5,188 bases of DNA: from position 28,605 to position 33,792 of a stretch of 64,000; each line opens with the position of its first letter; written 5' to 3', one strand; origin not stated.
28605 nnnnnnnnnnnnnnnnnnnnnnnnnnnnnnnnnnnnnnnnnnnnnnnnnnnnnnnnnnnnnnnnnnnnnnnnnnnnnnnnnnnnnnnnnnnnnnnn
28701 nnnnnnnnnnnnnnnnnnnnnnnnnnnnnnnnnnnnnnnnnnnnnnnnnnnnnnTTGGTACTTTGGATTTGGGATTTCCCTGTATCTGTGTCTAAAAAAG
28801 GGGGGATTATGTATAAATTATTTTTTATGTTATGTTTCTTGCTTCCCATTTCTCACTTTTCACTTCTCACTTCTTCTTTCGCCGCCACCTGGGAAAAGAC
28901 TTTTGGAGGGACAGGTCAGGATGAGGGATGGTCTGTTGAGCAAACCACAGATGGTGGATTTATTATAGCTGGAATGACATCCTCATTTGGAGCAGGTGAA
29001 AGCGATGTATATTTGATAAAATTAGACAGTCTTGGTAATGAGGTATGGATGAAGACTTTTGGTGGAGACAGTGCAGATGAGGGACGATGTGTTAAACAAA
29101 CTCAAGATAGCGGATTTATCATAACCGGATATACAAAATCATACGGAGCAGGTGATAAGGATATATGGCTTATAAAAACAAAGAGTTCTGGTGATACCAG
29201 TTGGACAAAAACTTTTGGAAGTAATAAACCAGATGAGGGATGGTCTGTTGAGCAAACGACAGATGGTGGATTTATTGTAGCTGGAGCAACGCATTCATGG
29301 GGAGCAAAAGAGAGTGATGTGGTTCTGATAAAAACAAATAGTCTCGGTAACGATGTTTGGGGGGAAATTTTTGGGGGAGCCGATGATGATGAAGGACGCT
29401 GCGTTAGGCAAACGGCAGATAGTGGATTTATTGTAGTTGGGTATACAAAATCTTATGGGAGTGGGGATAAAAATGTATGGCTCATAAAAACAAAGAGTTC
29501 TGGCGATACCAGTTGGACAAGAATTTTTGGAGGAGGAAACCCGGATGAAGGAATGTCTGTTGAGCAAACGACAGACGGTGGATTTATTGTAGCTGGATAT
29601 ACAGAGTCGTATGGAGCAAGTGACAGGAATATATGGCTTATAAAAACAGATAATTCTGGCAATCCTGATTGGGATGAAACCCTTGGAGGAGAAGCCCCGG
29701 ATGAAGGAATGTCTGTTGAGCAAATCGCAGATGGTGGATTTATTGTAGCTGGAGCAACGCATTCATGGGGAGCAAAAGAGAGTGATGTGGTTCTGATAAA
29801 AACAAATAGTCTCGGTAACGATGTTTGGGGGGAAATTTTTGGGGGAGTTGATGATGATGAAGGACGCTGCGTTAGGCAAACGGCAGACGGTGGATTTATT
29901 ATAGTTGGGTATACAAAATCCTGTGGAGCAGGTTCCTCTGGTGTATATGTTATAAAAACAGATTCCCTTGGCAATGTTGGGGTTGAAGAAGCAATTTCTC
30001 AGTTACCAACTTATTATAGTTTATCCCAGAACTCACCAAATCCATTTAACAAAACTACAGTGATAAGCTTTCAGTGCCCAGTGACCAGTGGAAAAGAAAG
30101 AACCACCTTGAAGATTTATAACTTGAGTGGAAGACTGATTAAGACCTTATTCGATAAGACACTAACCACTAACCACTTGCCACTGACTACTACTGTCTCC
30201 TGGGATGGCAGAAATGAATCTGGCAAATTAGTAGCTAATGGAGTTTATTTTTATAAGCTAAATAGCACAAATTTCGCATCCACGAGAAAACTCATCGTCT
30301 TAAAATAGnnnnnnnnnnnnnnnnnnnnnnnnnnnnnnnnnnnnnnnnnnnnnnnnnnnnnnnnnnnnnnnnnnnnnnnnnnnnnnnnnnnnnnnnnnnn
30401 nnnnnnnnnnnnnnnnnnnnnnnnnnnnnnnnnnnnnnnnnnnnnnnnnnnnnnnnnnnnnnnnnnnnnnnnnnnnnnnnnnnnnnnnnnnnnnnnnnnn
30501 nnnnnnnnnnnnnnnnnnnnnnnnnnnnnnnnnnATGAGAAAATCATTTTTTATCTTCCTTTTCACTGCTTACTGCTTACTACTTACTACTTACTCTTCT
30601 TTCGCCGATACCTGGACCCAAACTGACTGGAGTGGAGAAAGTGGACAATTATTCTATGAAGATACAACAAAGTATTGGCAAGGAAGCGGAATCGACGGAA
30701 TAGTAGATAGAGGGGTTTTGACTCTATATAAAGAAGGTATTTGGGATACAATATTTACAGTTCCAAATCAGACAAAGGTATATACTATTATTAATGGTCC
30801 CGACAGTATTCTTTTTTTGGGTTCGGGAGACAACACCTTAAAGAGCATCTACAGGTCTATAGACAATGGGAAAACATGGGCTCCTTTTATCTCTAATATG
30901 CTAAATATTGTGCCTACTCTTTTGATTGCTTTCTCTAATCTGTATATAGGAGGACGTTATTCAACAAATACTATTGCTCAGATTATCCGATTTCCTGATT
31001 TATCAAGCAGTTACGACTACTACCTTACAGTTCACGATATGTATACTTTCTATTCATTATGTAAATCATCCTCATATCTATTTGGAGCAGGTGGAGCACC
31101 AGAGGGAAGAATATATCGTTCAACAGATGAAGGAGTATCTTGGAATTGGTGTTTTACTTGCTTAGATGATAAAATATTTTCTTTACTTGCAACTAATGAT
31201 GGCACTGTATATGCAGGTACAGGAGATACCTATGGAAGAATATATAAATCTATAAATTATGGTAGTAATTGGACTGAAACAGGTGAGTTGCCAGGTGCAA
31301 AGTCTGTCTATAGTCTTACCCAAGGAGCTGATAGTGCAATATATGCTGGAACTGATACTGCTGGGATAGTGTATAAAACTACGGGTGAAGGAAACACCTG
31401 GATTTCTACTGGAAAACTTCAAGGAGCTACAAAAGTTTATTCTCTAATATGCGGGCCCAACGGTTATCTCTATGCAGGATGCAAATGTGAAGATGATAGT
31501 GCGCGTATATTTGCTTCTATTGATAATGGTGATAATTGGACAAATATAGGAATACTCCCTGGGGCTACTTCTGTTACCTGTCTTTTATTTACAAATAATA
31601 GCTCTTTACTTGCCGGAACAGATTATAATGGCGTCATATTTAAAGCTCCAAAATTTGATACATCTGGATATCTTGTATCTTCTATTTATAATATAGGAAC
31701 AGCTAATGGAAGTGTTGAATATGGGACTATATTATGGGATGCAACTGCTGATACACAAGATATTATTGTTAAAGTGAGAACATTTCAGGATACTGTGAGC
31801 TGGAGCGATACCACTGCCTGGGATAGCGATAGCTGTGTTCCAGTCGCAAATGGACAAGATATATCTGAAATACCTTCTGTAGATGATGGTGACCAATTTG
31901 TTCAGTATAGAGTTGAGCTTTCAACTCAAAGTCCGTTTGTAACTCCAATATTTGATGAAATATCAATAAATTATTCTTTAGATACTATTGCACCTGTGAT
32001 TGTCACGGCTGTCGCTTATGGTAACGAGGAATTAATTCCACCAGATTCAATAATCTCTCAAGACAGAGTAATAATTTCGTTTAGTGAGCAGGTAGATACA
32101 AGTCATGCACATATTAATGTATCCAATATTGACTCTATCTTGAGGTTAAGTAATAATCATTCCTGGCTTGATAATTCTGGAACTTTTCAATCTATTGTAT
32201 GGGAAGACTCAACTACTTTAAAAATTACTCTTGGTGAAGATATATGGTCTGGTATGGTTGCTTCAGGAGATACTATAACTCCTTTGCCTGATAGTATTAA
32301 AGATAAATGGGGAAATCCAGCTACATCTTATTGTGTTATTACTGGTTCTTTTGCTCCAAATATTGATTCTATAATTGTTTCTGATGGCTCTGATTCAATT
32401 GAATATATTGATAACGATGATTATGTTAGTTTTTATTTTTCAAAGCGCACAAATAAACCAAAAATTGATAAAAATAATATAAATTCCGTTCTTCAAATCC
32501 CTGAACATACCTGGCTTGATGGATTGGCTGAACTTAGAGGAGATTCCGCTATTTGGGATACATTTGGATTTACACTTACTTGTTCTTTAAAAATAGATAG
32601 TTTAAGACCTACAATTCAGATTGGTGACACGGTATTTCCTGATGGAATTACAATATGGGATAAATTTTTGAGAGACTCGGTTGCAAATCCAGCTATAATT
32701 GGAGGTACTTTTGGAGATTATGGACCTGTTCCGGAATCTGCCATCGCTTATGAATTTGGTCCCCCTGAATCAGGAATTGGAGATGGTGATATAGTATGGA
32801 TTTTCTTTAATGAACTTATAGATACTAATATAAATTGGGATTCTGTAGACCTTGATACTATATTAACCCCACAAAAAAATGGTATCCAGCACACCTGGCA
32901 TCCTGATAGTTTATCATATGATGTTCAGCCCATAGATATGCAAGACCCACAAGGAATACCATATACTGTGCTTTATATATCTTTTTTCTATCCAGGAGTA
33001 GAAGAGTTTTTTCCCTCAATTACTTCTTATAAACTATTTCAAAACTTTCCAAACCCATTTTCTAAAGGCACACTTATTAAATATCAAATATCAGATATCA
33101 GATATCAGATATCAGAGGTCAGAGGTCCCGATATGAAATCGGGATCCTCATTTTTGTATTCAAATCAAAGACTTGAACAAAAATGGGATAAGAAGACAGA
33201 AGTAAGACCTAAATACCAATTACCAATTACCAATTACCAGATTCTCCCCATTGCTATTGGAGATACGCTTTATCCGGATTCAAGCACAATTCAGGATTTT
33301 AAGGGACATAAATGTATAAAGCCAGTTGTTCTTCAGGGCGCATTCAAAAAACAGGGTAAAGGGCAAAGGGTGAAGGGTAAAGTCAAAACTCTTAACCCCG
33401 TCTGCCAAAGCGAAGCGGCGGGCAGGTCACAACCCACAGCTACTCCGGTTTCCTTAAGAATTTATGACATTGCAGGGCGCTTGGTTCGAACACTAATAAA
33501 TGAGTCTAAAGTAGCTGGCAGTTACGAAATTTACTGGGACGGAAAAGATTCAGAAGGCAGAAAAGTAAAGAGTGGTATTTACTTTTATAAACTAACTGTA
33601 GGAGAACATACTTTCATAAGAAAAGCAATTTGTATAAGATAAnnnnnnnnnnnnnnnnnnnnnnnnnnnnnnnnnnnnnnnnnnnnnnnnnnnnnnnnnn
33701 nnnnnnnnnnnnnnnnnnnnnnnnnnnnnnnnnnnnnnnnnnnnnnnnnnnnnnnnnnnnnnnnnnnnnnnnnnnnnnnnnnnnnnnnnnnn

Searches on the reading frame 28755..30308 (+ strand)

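Call 10: search_protein_families(library=pfam, proteins=[window:28755-30308:+])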
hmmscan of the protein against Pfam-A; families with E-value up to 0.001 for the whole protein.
window:28755-30308:+ (517 aa): 3 families
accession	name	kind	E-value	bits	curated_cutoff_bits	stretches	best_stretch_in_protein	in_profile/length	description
PF13860.13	FlgD_ig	-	1.8e-07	31.4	27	1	431-506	6-77/79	FlgD Ig-like domain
PF18962.6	Por_Secre_tail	-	1.1e-06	29.3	27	1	428-515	3-75/75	Secretion system C-terminal sorting domain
PF13585.12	CHU_C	-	0.00048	20.6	27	0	445-505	24-73/86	CHU_C Type IX secretion signal domain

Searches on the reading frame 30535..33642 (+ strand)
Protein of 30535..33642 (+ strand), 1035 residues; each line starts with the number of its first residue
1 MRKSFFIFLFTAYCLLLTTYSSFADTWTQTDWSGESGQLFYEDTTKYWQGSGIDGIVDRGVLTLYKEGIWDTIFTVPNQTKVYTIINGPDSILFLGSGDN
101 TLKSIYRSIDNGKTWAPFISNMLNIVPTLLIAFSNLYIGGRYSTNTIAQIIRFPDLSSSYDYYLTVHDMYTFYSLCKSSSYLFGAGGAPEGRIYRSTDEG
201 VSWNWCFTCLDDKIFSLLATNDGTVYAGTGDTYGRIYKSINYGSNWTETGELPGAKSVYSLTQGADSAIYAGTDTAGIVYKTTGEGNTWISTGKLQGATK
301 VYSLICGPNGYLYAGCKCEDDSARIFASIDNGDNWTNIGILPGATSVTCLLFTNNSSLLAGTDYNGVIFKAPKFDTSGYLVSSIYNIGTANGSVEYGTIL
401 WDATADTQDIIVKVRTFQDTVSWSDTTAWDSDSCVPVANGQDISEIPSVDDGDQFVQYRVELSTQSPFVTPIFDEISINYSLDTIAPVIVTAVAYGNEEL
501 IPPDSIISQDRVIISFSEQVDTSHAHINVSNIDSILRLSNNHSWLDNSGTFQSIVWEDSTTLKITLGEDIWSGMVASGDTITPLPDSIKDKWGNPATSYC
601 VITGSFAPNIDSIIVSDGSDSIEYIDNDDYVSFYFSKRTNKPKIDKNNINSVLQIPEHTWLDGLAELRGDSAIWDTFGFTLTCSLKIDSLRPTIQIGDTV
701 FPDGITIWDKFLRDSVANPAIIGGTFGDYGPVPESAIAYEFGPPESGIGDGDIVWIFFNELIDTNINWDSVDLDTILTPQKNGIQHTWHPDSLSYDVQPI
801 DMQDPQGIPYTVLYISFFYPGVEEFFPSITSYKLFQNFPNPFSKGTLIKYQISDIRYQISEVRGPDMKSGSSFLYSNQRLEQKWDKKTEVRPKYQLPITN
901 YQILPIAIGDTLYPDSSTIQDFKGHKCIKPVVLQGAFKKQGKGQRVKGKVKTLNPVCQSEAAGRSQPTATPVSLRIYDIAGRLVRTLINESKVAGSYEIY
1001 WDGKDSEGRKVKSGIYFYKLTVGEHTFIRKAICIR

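Call 10: search_protein_families(library=pfam, proteins=[window:30535-33642:+])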
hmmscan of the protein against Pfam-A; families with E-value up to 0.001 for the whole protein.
window:30535-33642:+ (1035 aa): 5 families
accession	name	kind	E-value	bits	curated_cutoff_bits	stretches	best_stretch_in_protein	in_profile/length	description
PF13860.13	FlgD_ig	-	7.1e-10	39.2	27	1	967-1021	20-74/79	FlgD Ig-like domain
PF15902.12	Sortilin-Vps10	-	4.3e-05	22.9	33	0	235-338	2-112/446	Sortilin, neurotensin receptor 3,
PF07494.17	Reg_prop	-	0.00013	22.2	20.4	0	211-230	4-23/24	Two component regulator propeller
PF18962.6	Por_Secre_tail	-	0.00029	21.5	27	0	968-1032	18-74/75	Secretion system C-terminal sorting domain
PF13585.12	CHU_C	-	0.00047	20.7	27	0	971-1022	28-72/86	CHU_C Type IX secretion signal domain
